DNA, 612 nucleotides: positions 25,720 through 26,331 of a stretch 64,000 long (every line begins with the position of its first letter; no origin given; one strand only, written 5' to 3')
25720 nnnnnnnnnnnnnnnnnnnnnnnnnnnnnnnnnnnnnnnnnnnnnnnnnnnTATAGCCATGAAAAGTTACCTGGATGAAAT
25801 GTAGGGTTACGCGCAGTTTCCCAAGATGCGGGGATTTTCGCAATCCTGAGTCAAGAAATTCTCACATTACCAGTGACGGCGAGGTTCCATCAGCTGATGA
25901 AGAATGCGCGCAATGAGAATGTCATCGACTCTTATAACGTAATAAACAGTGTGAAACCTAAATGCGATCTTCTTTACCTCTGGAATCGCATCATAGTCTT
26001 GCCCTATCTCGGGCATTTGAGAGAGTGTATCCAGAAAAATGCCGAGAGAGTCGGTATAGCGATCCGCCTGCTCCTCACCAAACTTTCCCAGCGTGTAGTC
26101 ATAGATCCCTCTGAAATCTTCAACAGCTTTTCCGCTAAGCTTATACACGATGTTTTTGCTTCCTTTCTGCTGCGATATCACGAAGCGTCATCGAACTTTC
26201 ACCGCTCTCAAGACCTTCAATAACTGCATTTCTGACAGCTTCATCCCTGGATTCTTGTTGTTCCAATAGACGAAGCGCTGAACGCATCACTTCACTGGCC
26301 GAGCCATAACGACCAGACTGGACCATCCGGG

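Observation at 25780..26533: ParD/ParE-like type II toxin-antitoxin module inserted between yajD and secF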

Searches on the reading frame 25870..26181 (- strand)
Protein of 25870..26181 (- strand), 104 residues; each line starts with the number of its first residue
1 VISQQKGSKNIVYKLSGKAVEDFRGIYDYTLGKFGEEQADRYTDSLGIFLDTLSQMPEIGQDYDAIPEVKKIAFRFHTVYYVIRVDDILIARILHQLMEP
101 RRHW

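Call 7: profile_search(protein=window:25870-26181:-)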
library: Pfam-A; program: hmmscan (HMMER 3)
A. the first sequence (104 residues): domains with independent E <= 10: 2; with E <= 0.001: 1
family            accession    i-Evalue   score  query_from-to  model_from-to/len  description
ParE_toxin        PF05016.21    7.9e-14    52.4      13-99          1-88/89  ParE toxin of type II toxin-antitoxin system, parDE
tRNA_Me_trans_M   PF20259.3        0.44    10.6      10-33         14-37/66  tRNA methyl transferase PRC-barrel domain

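Call 11: search_solved_structures(query=window:25870-26148:-, max_evalue=1, show_alignments=3)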
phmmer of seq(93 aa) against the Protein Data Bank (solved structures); distinct sequences matched with E-value up to 1: 5.
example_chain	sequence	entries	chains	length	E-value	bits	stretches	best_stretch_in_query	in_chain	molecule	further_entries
7ycs_A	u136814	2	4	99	8.1e-08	36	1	5-92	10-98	Toxin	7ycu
8c24_A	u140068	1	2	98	9e-08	35.8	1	2-91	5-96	Toxin ParE1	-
3kxe_A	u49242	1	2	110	3.1e-07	34.1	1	2-92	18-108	Toxin protein parE-1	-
7r5a_A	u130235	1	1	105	0.00053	23.7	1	4-88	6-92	Toxin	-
5ovm_A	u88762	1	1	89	0.49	14.3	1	9-51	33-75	Lipase chaperone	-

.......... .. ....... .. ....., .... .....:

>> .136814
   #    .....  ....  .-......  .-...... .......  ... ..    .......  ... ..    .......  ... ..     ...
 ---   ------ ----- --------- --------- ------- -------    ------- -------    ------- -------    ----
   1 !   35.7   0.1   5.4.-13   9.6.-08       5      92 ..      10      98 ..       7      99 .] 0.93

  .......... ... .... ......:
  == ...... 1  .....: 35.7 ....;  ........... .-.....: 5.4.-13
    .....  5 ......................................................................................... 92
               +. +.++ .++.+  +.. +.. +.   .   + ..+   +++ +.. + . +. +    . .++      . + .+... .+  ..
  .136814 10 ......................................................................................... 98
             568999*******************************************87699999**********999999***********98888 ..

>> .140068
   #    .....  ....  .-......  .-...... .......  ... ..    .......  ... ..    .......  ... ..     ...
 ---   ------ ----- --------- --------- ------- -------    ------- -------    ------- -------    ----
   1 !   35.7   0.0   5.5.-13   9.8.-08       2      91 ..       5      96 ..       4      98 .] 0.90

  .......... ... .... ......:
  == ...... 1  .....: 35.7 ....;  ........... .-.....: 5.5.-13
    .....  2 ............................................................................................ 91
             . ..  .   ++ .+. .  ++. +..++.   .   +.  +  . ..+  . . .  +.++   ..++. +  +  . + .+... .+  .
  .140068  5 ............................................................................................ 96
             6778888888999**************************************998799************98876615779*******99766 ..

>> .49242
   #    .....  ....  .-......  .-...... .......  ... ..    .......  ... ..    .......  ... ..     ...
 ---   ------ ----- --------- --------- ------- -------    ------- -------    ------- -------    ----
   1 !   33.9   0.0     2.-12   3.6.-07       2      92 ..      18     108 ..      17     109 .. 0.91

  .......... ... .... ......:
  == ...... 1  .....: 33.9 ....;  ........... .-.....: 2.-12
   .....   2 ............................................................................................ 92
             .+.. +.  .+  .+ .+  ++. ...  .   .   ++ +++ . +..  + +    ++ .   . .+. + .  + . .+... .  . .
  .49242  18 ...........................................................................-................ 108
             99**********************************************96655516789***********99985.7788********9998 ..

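Call 18: find_homologous_proteins(query=window:25870-26148:-)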
Query seq(93 aa) (93 aa): 47 proteins with E <= 0.001 among 48 candidates.
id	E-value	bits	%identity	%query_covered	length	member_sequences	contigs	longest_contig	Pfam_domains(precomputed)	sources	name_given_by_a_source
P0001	1.1e-55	204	99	100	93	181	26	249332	PF05016.22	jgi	jgi:toxin ParE1/3/4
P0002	1.5e-55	203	99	100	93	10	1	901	PF05016.22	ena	-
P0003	9.8e-33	130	66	99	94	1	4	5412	PF05016.22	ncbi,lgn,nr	ncbi:type II toxin-antitoxin system RelE/ParE family toxin [Salmonella enterica]|nr:type II toxin-an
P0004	2.6e-32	129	65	99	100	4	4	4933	PF05016.22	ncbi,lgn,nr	ncbi:type II toxin-antitoxin system RelE/ParE family toxin [Salmonella enterica]|nr:type II toxin-an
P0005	1.6e-30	123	62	100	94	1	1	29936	PF05016.22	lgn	-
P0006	1.8e-30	123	60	99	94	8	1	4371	PF05016.22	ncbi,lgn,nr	ncbi:type II toxin-antitoxin system RelE/ParE family toxin [Salmonella enterica]|nr:type II toxin-an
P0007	2.9e-30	122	63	99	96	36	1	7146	PF05016.22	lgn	-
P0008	9.2e-30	121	97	62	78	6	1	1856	-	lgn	-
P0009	3.8e-29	119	61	99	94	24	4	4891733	PF05016.22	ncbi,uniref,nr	ncbi:type II toxin-antitoxin system RelE/ParE family toxin [Erwinia tracheiphila]|uniref:Toxin n=1 T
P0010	9.0e-29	118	60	99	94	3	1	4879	PF05016.22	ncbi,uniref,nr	ncbi:type II toxin-antitoxin system RelE/ParE family toxin [Xenorhabdus eapokensis]|uniref:Toxin n=1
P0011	2.4e-28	116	62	99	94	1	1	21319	PF05016.22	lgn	-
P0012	6.3e-28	115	61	99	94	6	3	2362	PF05016.22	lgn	-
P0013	7.0e-28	115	60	99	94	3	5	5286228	PF05016.22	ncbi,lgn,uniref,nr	ncbi:type II toxin-antitoxin system RelE/ParE family toxin [Enterobacteriaceae bacterium BIT-l23]|un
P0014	8.9e-28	114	56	100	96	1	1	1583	PF05016.22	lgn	-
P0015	2.5e-27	113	60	99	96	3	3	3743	PF05016.22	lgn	-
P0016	2.9e-27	113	61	99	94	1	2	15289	PF05016.22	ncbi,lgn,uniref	ncbi:type II toxin-antitoxin system RelE/ParE family toxin [Xenorhabdus entomophaga]|uniref:type II 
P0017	2.9e-27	113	60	99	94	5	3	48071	PF05016.22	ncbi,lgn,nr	ncbi:TPA: type II toxin-antitoxin system RelE/ParE family toxin [Yersinia enterocolitica]|nr:type II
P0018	5.3e-27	112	60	99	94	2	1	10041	PF05016.22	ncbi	ncbi:MAG: hypothetical protein RLY17_938 [Pseudomonadota bacterium]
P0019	7.4e-27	111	59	99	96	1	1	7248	PF05016.22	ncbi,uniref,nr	ncbi:type II toxin-antitoxin system RelE/ParE family toxin [Xenorhabdus sp. KK7.4]|uniref:type II to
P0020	7.8e-27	111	60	100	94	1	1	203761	PF05016.22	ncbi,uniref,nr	ncbi:type II toxin-antitoxin system RelE/ParE family toxin [Xenorhabdus sp. Flor]|uniref:type II tox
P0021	1.0e-26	111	58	99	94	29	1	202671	PF05016.22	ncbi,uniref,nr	ncbi:type II toxin-antitoxin system RelE/ParE family toxin [Photorhabdus africana]|uniref:type II to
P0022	1.1e-26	111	59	99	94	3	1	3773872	PF05016.22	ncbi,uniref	ncbi:type II toxin-antitoxin system RelE/ParE family toxin [Yersinia ruckeri]|uniref:type II toxin-a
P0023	1.6e-26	110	57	99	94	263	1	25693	PF05016.22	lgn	-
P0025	9.3e-26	108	59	98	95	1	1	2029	PF05016.22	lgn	-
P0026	1.1e-25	108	60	99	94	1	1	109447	PF05016.22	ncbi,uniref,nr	ncbi:type II toxin-antitoxin system RelE/ParE family toxin [Klebsiella sp. BIGb0407]|uniref:type II 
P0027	1.4e-25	107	55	100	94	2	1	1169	PF05016.22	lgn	-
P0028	2.5e-25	106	58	99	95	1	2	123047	PF05016.22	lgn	-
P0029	2.5e-25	106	58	98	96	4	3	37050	PF05016.22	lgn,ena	-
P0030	2.9e-25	106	57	99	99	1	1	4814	PF05016.22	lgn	-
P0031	4.0e-25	106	57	99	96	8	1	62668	PF05016.22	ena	-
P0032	1.2e-24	104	98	55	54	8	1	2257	PF05016.22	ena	-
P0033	2.2e-24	103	58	99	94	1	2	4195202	PF05016.22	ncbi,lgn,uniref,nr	ncbi:type II toxin-antitoxin system RelE/ParE family toxin [Xenorhabdus doucetiae]|uniref:Toxin n=1 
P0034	3.8e-24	103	57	99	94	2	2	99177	PF05016.22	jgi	-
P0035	2.5e-23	100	56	100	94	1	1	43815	PF05016.22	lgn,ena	-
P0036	7.0e-17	79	46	100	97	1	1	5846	PF05016.22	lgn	-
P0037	2.5e-16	78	51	99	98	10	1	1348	PF05016.22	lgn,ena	-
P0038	5.1e-16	77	47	99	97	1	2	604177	PF05016.22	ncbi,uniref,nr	ncbi:type II toxin-antitoxin system RelE/ParE family toxin [Erwiniaceae bacterium BAC15a-03b]|uniref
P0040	2.5e-15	75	49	99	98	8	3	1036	PF05016.22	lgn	-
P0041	2.7e-15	74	49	99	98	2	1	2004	PF05016.22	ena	-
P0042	3.2e-15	74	48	99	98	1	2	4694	PF05016.22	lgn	-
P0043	1.9e-14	72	48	99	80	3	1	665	PF05016.22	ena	-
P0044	9.7e-14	69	46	99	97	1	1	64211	PF05016.22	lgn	-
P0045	3.7e-8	52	42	98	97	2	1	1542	PF05016.22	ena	-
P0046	5.4e-6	45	40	98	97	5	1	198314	PF05016.22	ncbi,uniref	ncbi:type II toxin-antitoxin system RelE/ParE family toxin [Nocardia sp. R6R-6]|uniref:type II toxin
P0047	3.0e-5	42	40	97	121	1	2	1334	PF05016.22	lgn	-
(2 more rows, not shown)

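Call 19: find_related_loci(query=window:25870-26148:-, collection=genome_contigs, flank=3000)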
Query seq(93 aa) (93 aa) in genome_contigs; peptide patterns used: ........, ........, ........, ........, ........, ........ (x = any residue, [..] = any of these).
49 stretches matched a pattern, but none encodes a relative of the query by tblastn (E <= 1e-3).

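Call 23: search_dna_similar(query=window:25870-26148:-, collection=plasmids, mode=protein, max_rows=25)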
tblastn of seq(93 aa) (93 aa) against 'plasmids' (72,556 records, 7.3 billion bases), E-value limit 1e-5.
Records with a match: 362; places in all: 388; records where one place covers at least 80% of the query: 360.
Best place of each record, by identity: 60-80% 5; <60% 357.
By first word of the organism name: Yersinia 93; Sinorhizobium 48; Providencia 33; Vibrio 27; Citrobacter 22; Escherichia 22; Enterobacter 21; Klebsiella 20; Serratia 9; Shewanella 9; and 34 more.
By predicted mobility (MOB-suite, as given by PLSDB): mobilizable 171; non-mobilizable 105; conjugative 86.
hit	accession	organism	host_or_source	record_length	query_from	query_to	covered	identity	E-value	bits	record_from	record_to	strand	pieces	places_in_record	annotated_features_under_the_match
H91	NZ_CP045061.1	Salmonella enterica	almond drupe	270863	1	92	99%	63.0%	8e-32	122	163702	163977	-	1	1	type II toxin-antitoxin system RelE/ParE family toxin | type II toxin-antitoxin system ParD family antitoxin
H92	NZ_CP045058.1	Salmonella enterica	almond drupe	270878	1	92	99%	63.0%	8e-32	122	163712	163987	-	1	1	type II toxin-antitoxin system RelE/ParE family toxin | type II toxin-antitoxin system ParD family antitoxin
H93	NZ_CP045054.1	Salmonella enterica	almond drupe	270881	1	92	99%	63.0%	8e-32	122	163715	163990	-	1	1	type II toxin-antitoxin system RelE/ParE family toxin | type II toxin-antitoxin system ParD family antitoxin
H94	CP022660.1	Salmonella enterica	river water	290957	1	92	99%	63.0%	8e-32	122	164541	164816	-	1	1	type II toxin-antitoxin system RelE/ParE family toxin | antitoxin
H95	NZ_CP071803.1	Yersinia ruckeri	strain,sea water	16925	1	92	99%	59.8%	5e-30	117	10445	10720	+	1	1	type II toxin-antitoxin system RelE/ParE family toxin | type II toxin-antitoxin system ParD family antitoxin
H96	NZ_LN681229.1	Yersinia ruckeri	-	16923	1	92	99%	59.8%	5e-30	117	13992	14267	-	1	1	type II toxin-antitoxin system RelE/ParE family toxin | type II toxin-antitoxin system ParD family antitoxin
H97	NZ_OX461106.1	Serratia proteamaculans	bacterial strain isolated from smoked ...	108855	1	92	99%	59.8%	6e-30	117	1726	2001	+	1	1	type II toxin-antitoxin system RelE/ParE family toxin | type II toxin-antitoxin system ParD family antitoxin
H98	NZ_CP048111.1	Klebsiella michiganensis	Bactrocera dorsalis,cell culture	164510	1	92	99%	59.8%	7e-30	117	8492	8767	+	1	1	type II toxin-antitoxin system RelE/ParE family toxin | type II toxin-antitoxin system ParD family antitoxin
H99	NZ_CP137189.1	Citrobacter freundii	Homo sapiens,urine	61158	1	92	99%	59.8%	2e-29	116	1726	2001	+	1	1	type II toxin-antitoxin system RelE/ParE family toxin | type II toxin-antitoxin system ParD family antitoxin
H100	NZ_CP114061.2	Rouxiella badensis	whole organism,soil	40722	1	92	99%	58.7%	2e-29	115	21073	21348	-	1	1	type II toxin-antitoxin system RelE/ParE family toxin | type II toxin-antitoxin system ParD family antitoxin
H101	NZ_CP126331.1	Citrobacter braakii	water,water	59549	1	92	99%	58.7%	2e-29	115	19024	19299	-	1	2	type II toxin-antitoxin system RelE/ParE family toxin | type II toxin-antitoxin system ParD family antitoxin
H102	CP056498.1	Klebsiella oxytoca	culture,Wastewater influent sample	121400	1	92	99%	58.7%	2e-29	115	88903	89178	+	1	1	type II toxin-antitoxin system RelE/ParE family toxin | type II toxin-antitoxin system ParD family antitoxin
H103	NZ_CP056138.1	Klebsiella michiganensis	culture,Wastewater influent sample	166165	1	92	99%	58.7%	2e-29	115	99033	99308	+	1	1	type II toxin-antitoxin system RelE/ParE family toxin | type II toxin-antitoxin system ParD family antitoxin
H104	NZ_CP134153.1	Winslowiella toletana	isolate,cucumber fermentation brine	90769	1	92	99%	57.6%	3e-29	115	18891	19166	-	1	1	type II toxin-antitoxin system RelE/ParE family toxin | type II toxin-antitoxin system ParD family antitoxin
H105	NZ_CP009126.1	Pectobacterium atrosepticum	Solanum tuberosum,potato stems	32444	1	92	99%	57.6%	8e-29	114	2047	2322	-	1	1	type II toxin-antitoxin system RelE/ParE family toxin | type II toxin-antitoxin system ParD family antitoxin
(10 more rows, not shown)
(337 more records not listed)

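Call 31: search_protein_families(proteins=[window:25870-26148:-], library=ncbifam, max_evalue=0.01)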
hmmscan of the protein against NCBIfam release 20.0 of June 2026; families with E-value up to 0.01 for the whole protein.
seq(93 aa): 0 families

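Call 32: search_protein_families(proteins=[window:25870-26148:-], library=padloc, max_evalue=0.01)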
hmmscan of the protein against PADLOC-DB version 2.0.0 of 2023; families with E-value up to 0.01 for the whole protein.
seq(93 aa): 0 families

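Call 35: search_solved_structures(query=window:25870-26148:-, max_evalue=0.01, show_alignments=4)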
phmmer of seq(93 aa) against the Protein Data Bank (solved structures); distinct sequences matched with E-value up to 0.01: 4.
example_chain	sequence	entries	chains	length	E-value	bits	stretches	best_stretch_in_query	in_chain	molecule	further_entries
7ycs_A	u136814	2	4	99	8.1e-08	36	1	5-92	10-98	Toxin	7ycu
8c24_A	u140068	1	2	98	9e-08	35.8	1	2-91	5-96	Toxin ParE1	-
3kxe_A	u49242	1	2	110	3.1e-07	34.1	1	2-92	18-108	Toxin protein parE-1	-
7r5a_A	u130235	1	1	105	0.00053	23.7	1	4-88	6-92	Toxin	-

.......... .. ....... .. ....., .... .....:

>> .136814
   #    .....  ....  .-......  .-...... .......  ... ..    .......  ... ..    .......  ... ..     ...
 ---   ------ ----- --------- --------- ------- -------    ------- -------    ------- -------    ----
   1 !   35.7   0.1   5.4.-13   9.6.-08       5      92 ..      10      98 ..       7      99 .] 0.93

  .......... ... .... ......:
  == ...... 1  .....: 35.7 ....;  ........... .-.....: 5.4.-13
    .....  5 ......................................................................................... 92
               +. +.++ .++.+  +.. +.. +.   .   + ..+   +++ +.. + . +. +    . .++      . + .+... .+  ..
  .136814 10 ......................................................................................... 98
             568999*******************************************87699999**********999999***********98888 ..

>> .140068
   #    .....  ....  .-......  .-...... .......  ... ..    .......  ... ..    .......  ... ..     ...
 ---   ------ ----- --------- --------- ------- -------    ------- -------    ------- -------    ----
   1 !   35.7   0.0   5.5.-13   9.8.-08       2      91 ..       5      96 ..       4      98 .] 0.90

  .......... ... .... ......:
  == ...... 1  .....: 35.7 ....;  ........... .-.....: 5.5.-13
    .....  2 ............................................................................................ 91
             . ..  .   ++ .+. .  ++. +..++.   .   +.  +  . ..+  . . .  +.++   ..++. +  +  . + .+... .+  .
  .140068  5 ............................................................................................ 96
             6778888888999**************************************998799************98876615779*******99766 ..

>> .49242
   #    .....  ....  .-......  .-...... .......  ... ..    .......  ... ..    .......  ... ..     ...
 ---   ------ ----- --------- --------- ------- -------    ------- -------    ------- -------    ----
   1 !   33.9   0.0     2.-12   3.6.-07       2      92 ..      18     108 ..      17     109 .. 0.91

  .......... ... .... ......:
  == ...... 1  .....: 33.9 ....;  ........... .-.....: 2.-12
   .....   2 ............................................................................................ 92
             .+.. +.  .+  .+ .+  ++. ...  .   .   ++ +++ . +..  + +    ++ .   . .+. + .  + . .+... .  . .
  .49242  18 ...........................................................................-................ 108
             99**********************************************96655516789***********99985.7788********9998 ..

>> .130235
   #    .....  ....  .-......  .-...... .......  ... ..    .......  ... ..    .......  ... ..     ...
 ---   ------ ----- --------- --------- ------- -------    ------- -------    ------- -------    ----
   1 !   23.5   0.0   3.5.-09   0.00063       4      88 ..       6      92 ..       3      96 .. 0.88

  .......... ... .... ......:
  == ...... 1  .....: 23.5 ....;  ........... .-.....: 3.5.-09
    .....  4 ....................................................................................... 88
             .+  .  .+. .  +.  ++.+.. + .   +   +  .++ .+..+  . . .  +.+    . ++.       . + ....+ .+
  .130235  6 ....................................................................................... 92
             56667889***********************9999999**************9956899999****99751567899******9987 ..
